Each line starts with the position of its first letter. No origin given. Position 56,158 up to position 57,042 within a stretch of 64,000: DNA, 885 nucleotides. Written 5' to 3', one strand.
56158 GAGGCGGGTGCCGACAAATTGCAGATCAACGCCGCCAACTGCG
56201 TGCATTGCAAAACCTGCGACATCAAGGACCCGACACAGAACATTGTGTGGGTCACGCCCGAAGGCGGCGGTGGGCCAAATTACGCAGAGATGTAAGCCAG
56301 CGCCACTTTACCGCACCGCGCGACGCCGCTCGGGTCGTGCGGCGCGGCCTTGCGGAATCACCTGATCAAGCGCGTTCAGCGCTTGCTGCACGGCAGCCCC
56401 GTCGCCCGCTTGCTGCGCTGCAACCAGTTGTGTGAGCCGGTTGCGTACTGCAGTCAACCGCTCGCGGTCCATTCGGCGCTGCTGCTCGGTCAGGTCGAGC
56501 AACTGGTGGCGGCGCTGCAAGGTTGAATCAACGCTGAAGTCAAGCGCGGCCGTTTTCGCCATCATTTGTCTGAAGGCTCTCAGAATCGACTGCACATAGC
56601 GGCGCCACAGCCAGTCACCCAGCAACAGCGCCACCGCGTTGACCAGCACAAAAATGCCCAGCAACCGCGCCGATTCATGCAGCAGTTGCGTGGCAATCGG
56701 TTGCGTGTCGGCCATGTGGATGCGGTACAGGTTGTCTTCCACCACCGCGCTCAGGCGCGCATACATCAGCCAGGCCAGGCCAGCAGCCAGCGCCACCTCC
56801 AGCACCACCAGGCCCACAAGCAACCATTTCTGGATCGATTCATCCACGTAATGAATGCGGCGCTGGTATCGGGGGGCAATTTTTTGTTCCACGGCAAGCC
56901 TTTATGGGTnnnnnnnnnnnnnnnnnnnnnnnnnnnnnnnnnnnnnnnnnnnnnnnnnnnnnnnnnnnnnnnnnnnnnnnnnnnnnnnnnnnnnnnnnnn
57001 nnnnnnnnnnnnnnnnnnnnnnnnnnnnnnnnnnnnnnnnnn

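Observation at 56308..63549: Candidate extracellular/periplasmic electron-transfer locus with omcE/omcS-like architecture in a betaproteobacterium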

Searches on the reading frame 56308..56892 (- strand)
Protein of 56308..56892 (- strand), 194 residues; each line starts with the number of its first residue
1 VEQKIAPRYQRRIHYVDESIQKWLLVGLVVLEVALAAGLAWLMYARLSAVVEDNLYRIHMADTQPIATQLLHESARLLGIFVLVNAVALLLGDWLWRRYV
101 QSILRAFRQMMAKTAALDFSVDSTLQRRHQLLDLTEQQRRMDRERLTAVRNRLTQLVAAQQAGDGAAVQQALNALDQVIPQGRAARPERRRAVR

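Call 3: search_protein_families(library=pfam, proteins=[window:56308-56892:-], max_evalue=0.01)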
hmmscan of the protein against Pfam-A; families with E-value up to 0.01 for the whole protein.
window:56308-56892:- (194 aa): 2 families
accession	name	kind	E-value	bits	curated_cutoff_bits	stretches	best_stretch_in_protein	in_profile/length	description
PF14991.11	MLANA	-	0.0032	18.1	27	1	69-144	19-87/117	Protein melan-A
PF14155.11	DUF4307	-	0.005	17.1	27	0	21-59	2-41/111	Domain of unknown function (DUF4307)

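Call 4: search_protein_families(library=ncbifam, proteins=[window:56308-56892:-], max_evalue=0.01)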
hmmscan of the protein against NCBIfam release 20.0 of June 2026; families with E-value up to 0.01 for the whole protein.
window:56308-56892:- (194 aa): 1 family
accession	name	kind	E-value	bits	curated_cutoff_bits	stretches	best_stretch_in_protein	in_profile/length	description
TIGR00766.1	TIGR00766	equivalog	0.0034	16.7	213.65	1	16-88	74-144/263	inner membrane protein YhjD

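Call 42: find_homologous_proteins(query=window:56308-56892:-, max_evalue=0.001)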
Query window:56308-56892:- (194 aa): 28 proteins with E <= 0.001 among 2854 candidates.
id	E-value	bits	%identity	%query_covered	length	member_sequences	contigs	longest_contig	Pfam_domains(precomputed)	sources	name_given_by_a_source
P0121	1.6e-115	401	100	100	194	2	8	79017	-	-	-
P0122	5.0e-102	357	91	100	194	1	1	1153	-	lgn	-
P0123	9.7e-77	275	70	98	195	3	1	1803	-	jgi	-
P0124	1.6e-76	274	71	100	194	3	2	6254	-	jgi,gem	-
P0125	1.0e-74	268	71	100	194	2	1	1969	-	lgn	-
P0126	2.1e-73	264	69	98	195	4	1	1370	-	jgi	-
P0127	2.5e-71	257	66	97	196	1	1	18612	-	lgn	-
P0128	3.7e-70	253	67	94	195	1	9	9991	-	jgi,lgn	-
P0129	4.8e-70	253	68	94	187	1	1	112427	-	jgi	-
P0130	7.5e-70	252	64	100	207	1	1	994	-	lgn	-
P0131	8.6e-67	242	68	94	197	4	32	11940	-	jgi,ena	-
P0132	1.1e-66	242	66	94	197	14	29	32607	-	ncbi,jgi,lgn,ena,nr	ncbi:MAG: hypothetical protein GW848_10745 [Rhodoferax sp.]|nr:hypothetical protein [Rhodoferax sp.]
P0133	7.8e-65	236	65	97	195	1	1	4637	-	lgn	-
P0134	1.3e-63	232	66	94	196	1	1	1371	-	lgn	-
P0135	3.2e-62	227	63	96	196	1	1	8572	-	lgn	-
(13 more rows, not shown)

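Call 52: search_protein_representatives(alignment_id=A3)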
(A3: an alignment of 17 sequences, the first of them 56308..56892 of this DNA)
Query: 17 sequences, 198 profile positions. Proteins with E-value up to 0.001 (for the whole library): 249; up to 1e-10: 221; up to 1e-30: 90. The best 150 are listed.
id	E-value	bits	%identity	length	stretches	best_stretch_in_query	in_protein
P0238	7.4e-67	241.3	-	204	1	1-194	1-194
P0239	2.6e-63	229.7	-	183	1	1-184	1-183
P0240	3.9e-61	222.6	-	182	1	6-183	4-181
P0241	3.2e-56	206.6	-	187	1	1-183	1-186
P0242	6.1e-56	205.6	-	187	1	1-186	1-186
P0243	7.8e-56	205.3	-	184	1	1-184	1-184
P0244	2.1e-55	203.9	-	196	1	6-185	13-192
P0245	2.0e-54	200.7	-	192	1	6-187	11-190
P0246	6.2e-54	199.1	-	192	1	10-183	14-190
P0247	2.6e-52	193.8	-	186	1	6-184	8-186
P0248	1.9e-50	187.7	-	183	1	1-183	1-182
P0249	6.9e-50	185.9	-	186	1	9-175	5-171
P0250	2.6e-49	184.0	-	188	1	9-183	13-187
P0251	9.0e-49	182.2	-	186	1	10-185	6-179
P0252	1.4e-47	178.4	-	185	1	9-181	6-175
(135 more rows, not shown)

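Call 82: search_protein_families(library=pfam, alignment_id=A3, max_evalue=1)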
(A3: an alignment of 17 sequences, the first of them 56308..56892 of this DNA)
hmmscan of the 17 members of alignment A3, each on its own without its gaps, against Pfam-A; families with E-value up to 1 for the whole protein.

A. member 1, window:56308-56892:- (194 aa): 4 families
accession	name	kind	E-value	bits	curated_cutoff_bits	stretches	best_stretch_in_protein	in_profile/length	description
PF14991.11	MLANA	-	0.0032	18.1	27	1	69-144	19-87/117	Protein melan-A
PF14155.11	DUF4307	-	0.005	17.1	27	1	21-59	2-41/111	Domain of unknown function (DUF4307)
PF24430.1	DUF7553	-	0.02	15.8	27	1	126-176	30-80/85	Family of unknown function (DUF7553)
PF20271.3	CATASP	-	0.62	10.4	29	1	140-191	13-63/86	CATRA-Associated Small Protein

B. families by the number of members that match (of 17 scanned): 20 families
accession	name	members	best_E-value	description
PF14155.11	DUF4307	4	0.005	Domain of unknown function (DUF4307)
PF20271.3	CATASP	3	0.016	CATRA-Associated Small Protein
PF24573.1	HEAT_DAAF5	2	0.00086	Dynein axonemal assembly factor 5, HEAT-repeat domain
PF24430.1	DUF7553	2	0.01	Family of unknown function (DUF7553)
PF09534.15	Trp_oprn_chp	2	0.11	Tryptophan-associated transmembrane protein (Trp_oprn_chp)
PF07264.17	EI24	1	0.0016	Sulfate transporter CysZ/Etoposide-induced protein 2.4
PF01649.23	Ribosomal_S20p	1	0.0029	Ribosomal protein S20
PF14991.11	MLANA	1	0.0032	Protein melan-A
PF15466.11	DUF4635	1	0.022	Domain of unknown function (DUF4635)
PF09784.14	L31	1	0.028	Mitochondrial ribosomal protein L31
PF07810.18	TMC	1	0.034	TMC domain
PF18240.7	PSII_Pbs31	1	0.042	Photosystem II Psb31 protein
PF11226.13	DUF3022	1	0.052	Protein of unknown function (DUF3022)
PF10675.14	DUF2489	1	0.073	Protein of unknown function (DUF2489)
PF21089.3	PKS_DH_N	1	0.079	Polyketide synthase dehydratase domain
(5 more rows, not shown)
